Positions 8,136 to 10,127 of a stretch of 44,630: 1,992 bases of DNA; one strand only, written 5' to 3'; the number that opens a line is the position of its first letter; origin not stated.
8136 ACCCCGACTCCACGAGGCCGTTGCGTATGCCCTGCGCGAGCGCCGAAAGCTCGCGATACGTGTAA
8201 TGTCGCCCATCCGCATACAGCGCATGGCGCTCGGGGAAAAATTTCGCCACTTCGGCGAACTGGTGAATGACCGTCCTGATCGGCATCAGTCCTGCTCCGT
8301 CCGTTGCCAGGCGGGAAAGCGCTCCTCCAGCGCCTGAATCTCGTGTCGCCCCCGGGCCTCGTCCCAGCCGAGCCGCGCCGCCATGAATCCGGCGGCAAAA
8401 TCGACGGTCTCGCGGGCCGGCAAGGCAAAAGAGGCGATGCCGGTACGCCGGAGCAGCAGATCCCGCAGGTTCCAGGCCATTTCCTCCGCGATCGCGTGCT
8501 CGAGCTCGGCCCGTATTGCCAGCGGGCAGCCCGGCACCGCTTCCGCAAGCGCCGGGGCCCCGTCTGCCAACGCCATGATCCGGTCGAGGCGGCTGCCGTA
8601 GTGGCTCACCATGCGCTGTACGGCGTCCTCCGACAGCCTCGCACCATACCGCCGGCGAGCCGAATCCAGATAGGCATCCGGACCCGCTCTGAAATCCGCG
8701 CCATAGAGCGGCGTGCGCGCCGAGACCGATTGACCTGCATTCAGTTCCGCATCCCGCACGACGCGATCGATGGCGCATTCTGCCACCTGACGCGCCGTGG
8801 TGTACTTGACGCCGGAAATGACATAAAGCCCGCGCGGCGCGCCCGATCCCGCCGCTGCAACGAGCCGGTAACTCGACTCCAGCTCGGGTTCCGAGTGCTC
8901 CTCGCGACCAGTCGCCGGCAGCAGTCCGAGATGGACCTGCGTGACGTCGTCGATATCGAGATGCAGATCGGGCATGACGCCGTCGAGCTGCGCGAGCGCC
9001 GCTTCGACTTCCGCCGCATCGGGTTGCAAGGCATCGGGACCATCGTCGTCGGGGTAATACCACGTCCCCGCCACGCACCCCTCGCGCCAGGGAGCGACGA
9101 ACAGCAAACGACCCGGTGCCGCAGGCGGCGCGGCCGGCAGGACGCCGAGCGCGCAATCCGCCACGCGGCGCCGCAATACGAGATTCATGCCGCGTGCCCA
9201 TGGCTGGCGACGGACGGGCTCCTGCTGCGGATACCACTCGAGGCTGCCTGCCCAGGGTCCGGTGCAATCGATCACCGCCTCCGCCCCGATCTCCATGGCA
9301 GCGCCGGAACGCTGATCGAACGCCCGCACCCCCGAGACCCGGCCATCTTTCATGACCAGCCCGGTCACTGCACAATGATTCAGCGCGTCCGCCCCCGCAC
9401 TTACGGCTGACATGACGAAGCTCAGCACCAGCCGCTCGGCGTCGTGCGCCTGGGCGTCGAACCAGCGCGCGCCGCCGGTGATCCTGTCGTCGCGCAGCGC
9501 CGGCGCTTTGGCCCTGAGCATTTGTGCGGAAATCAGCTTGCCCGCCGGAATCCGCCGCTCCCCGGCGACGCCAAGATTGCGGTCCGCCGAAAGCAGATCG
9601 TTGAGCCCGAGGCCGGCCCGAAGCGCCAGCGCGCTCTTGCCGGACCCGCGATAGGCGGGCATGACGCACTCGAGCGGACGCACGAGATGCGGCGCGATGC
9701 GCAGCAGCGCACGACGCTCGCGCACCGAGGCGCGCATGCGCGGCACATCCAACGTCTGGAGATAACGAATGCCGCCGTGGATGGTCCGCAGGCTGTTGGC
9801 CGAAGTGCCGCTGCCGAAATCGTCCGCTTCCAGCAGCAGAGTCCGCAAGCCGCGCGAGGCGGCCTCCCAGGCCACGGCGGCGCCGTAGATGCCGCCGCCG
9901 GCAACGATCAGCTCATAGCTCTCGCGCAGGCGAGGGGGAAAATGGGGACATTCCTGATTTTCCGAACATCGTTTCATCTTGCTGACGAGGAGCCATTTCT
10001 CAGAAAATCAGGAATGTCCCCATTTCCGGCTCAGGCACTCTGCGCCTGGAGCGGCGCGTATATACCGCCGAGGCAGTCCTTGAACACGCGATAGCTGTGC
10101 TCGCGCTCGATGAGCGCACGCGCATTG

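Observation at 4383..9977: Repeat-bracketed cassette: adenylating enzyme + carrier protein + formyltransferase + methyltransferase + GlpD-like flavoenzyme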

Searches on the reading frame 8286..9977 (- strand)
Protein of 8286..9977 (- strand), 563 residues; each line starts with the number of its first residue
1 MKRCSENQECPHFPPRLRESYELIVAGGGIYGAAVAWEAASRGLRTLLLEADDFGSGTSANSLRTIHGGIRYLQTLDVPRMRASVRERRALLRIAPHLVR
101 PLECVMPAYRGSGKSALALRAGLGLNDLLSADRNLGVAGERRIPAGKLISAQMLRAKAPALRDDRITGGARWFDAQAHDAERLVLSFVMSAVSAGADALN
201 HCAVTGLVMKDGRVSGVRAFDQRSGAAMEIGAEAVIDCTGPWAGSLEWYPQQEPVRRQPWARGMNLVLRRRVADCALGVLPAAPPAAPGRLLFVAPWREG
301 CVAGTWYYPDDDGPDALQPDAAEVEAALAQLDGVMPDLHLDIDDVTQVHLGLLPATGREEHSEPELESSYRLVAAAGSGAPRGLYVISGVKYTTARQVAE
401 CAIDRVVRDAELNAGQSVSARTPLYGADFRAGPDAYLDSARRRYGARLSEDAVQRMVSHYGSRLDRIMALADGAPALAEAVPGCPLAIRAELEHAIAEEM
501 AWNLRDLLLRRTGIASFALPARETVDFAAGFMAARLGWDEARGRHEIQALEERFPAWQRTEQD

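Call 7: search_protein_families(library=pfam, proteins=[window:8286-9977:-], max_evalue=0.01)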
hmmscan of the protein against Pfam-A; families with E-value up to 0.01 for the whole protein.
window:8286-9977:- (563 aa): 5 families
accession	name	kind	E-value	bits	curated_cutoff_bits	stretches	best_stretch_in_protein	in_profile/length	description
PF01266.30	DAO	-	2e-39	136.5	27.9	1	23-387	2-332/353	FAD dependent oxidoreductase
PF16901.10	DAO_C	-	3.4e-21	75.8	31.4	1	418-542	2-125/126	C-terminal domain of alpha-glycerophosphate oxidase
PF12831.13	FAD_oxidored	-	4.6e-11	43.1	27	2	165-240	75-145/416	FAD dependent oxidoreductase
PF00890.30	FAD_binding_2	-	6.6e-09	35.9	20.4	1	23-247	2-207/414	FAD binding domain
PF13450.12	NAD_binding_8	-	0.00015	22.4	21.9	1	25-60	1-36/68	NAD(P)-binding Rossmann-like domain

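Call 8: search_protein_families(library=ncbifam, proteins=[window:8286-9977:-], max_evalue=0.01)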
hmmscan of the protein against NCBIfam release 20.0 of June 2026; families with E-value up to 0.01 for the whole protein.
window:8286-9977:- (563 aa): 29 families (the best 25 are shown)
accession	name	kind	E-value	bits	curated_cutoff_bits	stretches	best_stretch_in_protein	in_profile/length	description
NF008899.0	PRK12266.1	equivalog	1.7e-58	198.3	360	1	19-514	5-480/508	glycerol-3-phosphate dehydrogenase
NF009906.0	PRK13369.1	equivalog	4.1e-57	193.8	352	1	19-529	5-493/502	glycerol-3-phosphate dehydrogenase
NF033461.1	glycerol3P_ox_1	equivalog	5.1e-54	183.6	840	2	19-358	17-351/607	type 1 glycerol-3-phosphate oxidase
TIGR03377.1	glycerol3P_GlpA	equivalog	1e-34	120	552.8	1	23-512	2-453/530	anaerobic glycerol-3-phosphate dehydrogenase subunit GlpA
NF008313.0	PRK11101.1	equivalog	2.5e-25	89.1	425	1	20-519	8-470/548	anaerobic glycerol-3-phosphate dehydrogenase subunit A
TIGR02352.1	thiamin_ThiO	equivalog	2.3e-11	43.4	250.8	2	24-60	2-38/351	glycine oxidase ThiO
NF041080.1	DGGGPL_reductase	equivalog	9.2e-09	34.7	580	1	184-243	98-157/447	digeranylgeranylglycerophospholipid reductase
NF008425.0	PRK11259.1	equivalog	2e-06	27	257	0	19-52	3-36/377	N-methyl-L-tryptophan oxidase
NF006130.0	PRK08274.1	equivalog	7.6e-06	25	369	0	180-250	131-200/467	FAD-dependent tricarballylate dehydrogenase TcuA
NF005510.0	PRK07121.1-3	subfamily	1.2e-05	24.3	481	1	21-63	23-65/492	FAD-binding protein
NF053717.1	VnlPnlRedVprA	equivalog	1.3e-05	24.2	600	1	18-54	4-40/481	vinyl phenol reductase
NF009478.0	PRK12844.1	equivalog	1.6e-05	23.4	789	0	19-62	7-50/559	3-ketosteroid-delta-1-dehydrogenase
NF033460.1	glycerol3P_ox_II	equivalog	5.6e-05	22.5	460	1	21-70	2-52/361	type 2 glycerol-3-phosphate oxidase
NF004789.0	PRK06134.1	subfamily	7.3e-05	21.5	747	0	18-62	10-54/581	FAD-dependent oxidoreductase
NF005511.0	PRK07121.1-4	equivalog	9e-05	21.1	466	0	18-62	18-61/553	FAD-binding protein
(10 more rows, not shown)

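Call 27: search_solved_structures(query=window:8286-9977:-, max_evalue=0.00001, show_alignments=2)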
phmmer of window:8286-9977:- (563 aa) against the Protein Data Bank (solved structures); distinct sequences matched with E-value up to 0.00001: 5.
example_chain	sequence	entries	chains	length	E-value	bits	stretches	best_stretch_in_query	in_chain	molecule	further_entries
3da1_A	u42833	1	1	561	3.3e-52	181.3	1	20-542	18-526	Glycerol-3-phosphate dehydrogenase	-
2rgh_A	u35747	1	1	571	3e-43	151.8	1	18-551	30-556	Alpha-Glycerophosphate Oxidase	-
2rgo_A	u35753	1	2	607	5.3e-41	144.4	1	18-354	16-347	Alpha-Glycerophosphate Oxidase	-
2qcu_A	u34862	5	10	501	3.5e-33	118.5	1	19-513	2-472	Aerobic glycerol-3-phosphate dehydrogenase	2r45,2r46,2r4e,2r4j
7fgp_A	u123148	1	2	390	2.6e-07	33.2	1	19-245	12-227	Glycine/D-amino acid oxidase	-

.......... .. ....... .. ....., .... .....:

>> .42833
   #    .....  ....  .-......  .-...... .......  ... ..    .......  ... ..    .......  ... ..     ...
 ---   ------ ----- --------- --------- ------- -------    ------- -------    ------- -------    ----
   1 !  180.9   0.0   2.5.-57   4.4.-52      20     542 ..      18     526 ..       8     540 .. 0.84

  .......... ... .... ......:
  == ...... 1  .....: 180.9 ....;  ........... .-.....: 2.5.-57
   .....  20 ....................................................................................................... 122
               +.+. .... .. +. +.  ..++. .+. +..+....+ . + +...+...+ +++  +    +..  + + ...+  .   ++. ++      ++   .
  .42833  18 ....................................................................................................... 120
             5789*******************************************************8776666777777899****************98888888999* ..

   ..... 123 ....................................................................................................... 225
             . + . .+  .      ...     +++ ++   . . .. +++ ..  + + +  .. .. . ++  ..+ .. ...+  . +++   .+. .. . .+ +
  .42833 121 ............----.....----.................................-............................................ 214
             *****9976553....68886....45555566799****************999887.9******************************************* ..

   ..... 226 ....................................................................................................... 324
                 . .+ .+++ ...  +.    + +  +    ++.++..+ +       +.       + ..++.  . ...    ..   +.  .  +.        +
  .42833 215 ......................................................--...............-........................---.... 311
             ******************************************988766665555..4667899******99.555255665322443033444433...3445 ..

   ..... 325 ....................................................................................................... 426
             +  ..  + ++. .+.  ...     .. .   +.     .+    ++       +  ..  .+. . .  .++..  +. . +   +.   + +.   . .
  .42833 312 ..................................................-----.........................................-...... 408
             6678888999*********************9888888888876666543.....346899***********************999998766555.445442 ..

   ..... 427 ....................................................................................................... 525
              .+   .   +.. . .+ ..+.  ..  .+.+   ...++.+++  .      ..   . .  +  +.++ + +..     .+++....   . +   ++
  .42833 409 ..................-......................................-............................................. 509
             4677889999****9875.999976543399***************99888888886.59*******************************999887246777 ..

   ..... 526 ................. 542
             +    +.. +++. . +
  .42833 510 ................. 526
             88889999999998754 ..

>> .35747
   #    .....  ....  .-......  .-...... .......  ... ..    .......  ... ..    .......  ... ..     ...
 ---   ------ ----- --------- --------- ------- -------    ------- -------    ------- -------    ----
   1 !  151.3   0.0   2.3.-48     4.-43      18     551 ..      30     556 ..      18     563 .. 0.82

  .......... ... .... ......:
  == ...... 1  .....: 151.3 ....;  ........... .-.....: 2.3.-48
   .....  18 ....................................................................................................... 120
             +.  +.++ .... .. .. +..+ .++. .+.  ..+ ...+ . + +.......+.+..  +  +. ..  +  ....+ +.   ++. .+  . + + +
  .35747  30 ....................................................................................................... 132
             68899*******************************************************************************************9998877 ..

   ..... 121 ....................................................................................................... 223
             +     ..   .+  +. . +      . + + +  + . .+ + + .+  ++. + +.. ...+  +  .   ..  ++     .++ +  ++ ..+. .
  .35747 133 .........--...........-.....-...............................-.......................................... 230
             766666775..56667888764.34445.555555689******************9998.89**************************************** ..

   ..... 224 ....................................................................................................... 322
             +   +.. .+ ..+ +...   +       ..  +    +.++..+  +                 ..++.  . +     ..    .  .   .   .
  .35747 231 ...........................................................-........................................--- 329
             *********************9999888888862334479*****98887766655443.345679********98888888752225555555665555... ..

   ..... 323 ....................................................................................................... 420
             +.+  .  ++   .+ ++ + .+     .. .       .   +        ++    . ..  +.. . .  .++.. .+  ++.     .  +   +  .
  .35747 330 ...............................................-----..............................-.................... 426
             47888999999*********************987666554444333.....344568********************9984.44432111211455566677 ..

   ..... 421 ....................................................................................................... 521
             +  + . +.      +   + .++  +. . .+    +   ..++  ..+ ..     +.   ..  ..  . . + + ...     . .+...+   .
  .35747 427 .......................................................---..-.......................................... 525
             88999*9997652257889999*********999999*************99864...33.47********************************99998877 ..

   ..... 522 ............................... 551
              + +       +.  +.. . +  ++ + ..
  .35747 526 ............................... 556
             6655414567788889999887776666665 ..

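Call 36: find_homologous_proteins(query=window:8286-9920:-, max_evalue=1e-20)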
Query window:8286-9920:- (544 aa): 1811 proteins with E <= 1e-20 among 8000 candidates; the best 120 are listed.
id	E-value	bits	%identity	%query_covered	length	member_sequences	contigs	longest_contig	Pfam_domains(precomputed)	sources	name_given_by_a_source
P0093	1.1e-228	779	69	99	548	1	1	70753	PF16901.11,PF01266.31,PF13450.13,PF00890.31,PF12831.14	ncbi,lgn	ncbi:glycerol-3-phosphate dehydrogenase/oxidase [soil metagenome]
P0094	3.3e-156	540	49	99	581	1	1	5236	PF16901.11,PF01266.31,PF00890.31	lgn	-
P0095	5.1e-146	506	45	100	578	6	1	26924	PF16901.11,PF01266.31,PF13450.13,PF00890.31,PF12831.14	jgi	-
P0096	1.2e-145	505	45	99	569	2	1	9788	PF16901.11,PF01266.31,PF13450.13,PF00890.31,PF12831.14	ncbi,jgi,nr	ncbi:MAG: FAD-dependent oxidoreductase [Gammaproteobacteria bacterium]|nr:FAD-dependent oxidoreducta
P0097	1.8e-145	504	46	99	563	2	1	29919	PF16901.11,PF01266.31,PF13450.13,PF00890.31,PF12831.14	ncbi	-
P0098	3.6e-141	490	46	99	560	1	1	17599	PF16901.11,PF01266.31,PF00890.31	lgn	-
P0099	3.0e-140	487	46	99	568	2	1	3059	PF16901.11,PF01266.31,PF13450.13,PF00890.31,PF12831.14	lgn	-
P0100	1.1e-139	485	47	99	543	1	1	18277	PF16901.11,PF01266.31,PF13450.13,PF00890.31,PF12831.14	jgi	jgi:glycerol-3-phosphate dehydrogenase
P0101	2.5e-139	484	45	98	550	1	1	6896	PF16901.11,PF01266.31,PF13450.13,PF00890.31,PF12831.14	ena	-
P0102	4.9e-139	483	44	99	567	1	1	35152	PF16901.11,PF01266.31,PF13450.13,PF00890.31,PF01494.26,PF12831.14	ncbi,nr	ncbi:MAG: glycerol-3-phosphate dehydrogenase/oxidase [Gammaproteobacteria bacterium]|nr:glycerol-3-p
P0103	5.2e-139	483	46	99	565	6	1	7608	PF16901.11,PF01266.31,PF13450.13,PF00890.31,PF12831.14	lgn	-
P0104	2.2e-138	481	44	99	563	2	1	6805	PF16901.11,PF01266.31,PF13450.13,PF00890.31,PF01494.26,PF12831.14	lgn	-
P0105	2.6e-138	480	45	99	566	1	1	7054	PF16901.11,PF01266.31,PF13450.13,PF00890.31,PF07992.21,PF01494.26,PF12831.14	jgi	-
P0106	4.1e-138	480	43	99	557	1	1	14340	PF16901.11,PF01266.31,PF13450.13,PF00890.31,PF12831.14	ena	-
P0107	4.7e-138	480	46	99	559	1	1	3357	PF16901.11,PF01266.31,PF00890.31,PF12831.14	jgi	jgi:glycerol-3-phosphate dehydrogenase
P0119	9.5e-135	469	44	98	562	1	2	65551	PF16901.11,PF01266.31,PF13450.13,PF00890.31,PF12831.14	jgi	-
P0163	2.8e-122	428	41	97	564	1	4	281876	PF16901.11,PF01266.31,PF13450.13,PF00890.31,PF01494.26,PF12831.14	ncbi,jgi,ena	-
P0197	8.6e-106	373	39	98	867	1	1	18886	PF13489.13,PF16901.11,PF01266.31,PF13649.13,PF13450.13,PF00890.31,PF08241.19,PF08242.19,PF12831.14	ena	-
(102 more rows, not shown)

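Call 37: find_encoding_contigs(protein=P0197, flank=9000, max_places=1)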
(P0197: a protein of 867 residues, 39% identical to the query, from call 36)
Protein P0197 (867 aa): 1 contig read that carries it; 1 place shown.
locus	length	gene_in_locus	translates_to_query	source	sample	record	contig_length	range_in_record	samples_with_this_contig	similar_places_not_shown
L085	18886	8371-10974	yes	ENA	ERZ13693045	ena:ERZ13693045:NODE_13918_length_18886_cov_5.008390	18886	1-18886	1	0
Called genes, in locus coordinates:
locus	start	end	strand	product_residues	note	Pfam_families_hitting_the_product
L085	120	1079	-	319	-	PF01841:Transglut_core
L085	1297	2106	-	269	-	PF02616:SMC_ScpA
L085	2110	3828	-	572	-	-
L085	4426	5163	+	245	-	-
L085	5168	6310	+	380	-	PF00535:Glycos_transf_2, PF10111:Glyco_tranf_2_2 (weak)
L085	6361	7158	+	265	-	PF13489:Methyltransf_23, PF07021:MetW (weak), PF13847:Methyltransf_31, PF08241:Methyltransf_11, PF13649:Methyltransf_25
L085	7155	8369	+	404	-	PF13439:Glyco_transf_4, PF13579:Glyco_trans_4_4, PF00534:Glycos_transf_1, PF13692:Glyco_trans_1_4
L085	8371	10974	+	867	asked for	PF00890:FAD_binding_2 (weak), PF01266:DAO, PF12831:FAD_oxidored (weak), PF13450:NAD_binding_8 (weak), PF16901:DAO_C, PF08241:Methyltransf_11, PF13489:Methyltransf_23, PF13649:Methyltransf_25, +1 more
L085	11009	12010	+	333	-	PF01073:3Beta_HSD, PF01370:Epimerase, PF02719:Polysacc_synt_2, PF04321:RmlD_sub_bind, PF05368:NmrA, PF16363:GDP_Man_Dehyd, PF13460:NAD_binding_10, PF07993:NAD_binding_4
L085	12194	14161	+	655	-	PF13522:GATase_6, PF12481:DUF3700 (weak), PF13537:GATase_7, PF00733:Asn_synthase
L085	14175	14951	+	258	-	PF25087:GMPPB_C (faint), PF00132:Hexapep, PF14602:Hexapep_2 (weak)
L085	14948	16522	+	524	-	PF00501:AMP-binding, PF13193:AMP-binding_C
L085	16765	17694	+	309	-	PF03706:LPG_synthase_TM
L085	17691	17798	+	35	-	-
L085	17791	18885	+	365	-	?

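Call 38: find_encoding_contigs(protein=P0119, flank=9000, max_places=1)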
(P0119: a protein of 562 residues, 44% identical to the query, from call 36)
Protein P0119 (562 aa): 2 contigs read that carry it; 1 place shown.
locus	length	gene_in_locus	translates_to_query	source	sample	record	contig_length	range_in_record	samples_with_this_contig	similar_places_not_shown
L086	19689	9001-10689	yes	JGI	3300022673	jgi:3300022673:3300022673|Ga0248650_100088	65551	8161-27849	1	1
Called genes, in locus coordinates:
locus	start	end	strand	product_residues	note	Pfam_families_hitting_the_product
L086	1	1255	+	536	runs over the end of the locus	PF09594:GT87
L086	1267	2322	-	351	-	PF01073:3Beta_HSD, PF01370:Epimerase, PF02719:Polysacc_synt_2, PF16363:GDP_Man_Dehyd, PF07993:NAD_binding_4 (weak)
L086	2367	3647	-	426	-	PF03721:UDPG_MGDP_dh_N, PF00984:UDPG_MGDP_dh, PF03720:UDPG_MGDP_dh_C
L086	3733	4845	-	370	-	PF13439:Glyco_transf_4, PF13579:Glyco_trans_4_4, PF20706:GT4-conflict (weak), PF00534:Glycos_transf_1, PF13692:Glyco_trans_1_4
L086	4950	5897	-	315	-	PF00535:Glycos_transf_2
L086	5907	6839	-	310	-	PF00535:Glycos_transf_2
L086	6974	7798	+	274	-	-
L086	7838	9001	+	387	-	PF13439:Glyco_transf_4, PF13579:Glyco_trans_4_4, PF00534:Glycos_transf_1, PF13692:Glyco_trans_1_4, PF13524:Glyco_trans_1_2 (weak)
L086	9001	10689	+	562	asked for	PF00890:FAD_binding_2 (faint), PF01266:DAO, PF12831:FAD_oxidored (faint), PF13450:NAD_binding_8 (weak), PF16901:DAO_C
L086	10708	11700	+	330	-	PF01073:3Beta_HSD, PF01370:Epimerase, PF02719:Polysacc_synt_2, PF04321:RmlD_sub_bind, PF05368:NmrA, PF07993:NAD_binding_4, PF13460:NAD_binding_10, PF16363:GDP_Man_Dehyd, +1 more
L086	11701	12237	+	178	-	PF25084:LbH_EIF2B (faint), PF00132:Hexapep, PF14602:Hexapep_2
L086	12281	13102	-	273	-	PF13469:Sulfotransfer_3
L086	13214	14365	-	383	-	-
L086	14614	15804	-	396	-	-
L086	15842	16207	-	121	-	PF00892:EamA (faint), PF10639:TMEM234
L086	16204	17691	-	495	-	PF12710:HAD, PF01040:UbiA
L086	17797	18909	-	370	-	-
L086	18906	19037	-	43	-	-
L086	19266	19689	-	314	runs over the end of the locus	-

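Call 39: find_encoding_contigs(protein=P0163, flank=9000, max_places=1)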
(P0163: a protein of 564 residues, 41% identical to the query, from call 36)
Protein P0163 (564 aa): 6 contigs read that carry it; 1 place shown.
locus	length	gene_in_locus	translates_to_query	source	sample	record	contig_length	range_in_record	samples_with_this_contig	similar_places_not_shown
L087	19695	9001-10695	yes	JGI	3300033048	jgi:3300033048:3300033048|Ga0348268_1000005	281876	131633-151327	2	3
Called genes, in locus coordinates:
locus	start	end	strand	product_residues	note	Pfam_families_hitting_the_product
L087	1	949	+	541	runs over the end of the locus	PF02706:Wzz, PF13807:GNVR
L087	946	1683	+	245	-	PF10609:ParA (weak), PF13614:AAA_31, PF01656:CbiA (weak)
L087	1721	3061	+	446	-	PF02397:Bac_transf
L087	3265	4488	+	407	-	PF10082:BBP2_2 (faint)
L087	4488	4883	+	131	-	PF04892:VanZ-LLP1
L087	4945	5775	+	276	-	PF01522:Polysacc_deac_1, PF11959:DUF3473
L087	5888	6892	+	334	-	PF00685:Sulfotransfer_1, PF13469:Sulfotransfer_3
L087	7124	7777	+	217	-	-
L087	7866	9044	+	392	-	PF13579:Glyco_trans_4_4 (weak), PF00534:Glycos_transf_1, PF13692:Glyco_trans_1_4, PF13524:Glyco_trans_1_2 (weak)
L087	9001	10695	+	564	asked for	PF00890:FAD_binding_2, PF01266:DAO, PF01494:FAD_binding_3 (faint), PF12831:FAD_oxidored (faint), PF13450:NAD_binding_8 (weak), PF16901:DAO_C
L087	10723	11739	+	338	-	PF05368:NmrA, PF01073:3Beta_HSD, PF01370:Epimerase, PF02719:Polysacc_synt_2, PF04321:RmlD_sub_bind, PF13460:NAD_binding_10, PF16363:GDP_Man_Dehyd, PF07993:NAD_binding_4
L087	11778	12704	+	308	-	PF03706:LPG_synthase_TM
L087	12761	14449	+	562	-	PF16586:DUF5060, PF00150:Cellulase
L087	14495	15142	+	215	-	PF01583:APS_kinase, PF13671:AAA_33 (weak)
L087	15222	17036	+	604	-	PF21211:FkbH_N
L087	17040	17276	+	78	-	PF00550:PP-binding (weak)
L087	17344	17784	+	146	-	PF01575:MaoC_dehydratas, PF13452:FAS1_DH_region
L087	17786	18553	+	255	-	PF00106:adh_short, PF01370:Epimerase (weak), PF03435:Sacchrp_dh_NADP (weak), PF05368:NmrA (faint), PF08659:KR, PF13561:adh_short_C2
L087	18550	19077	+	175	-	PF25084:LbH_EIF2B (faint), PF25087:GMPPB_C (faint), PF00132:Hexapep, PF14602:Hexapep_2 (weak)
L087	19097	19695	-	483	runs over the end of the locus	PF01435:Peptidase_M48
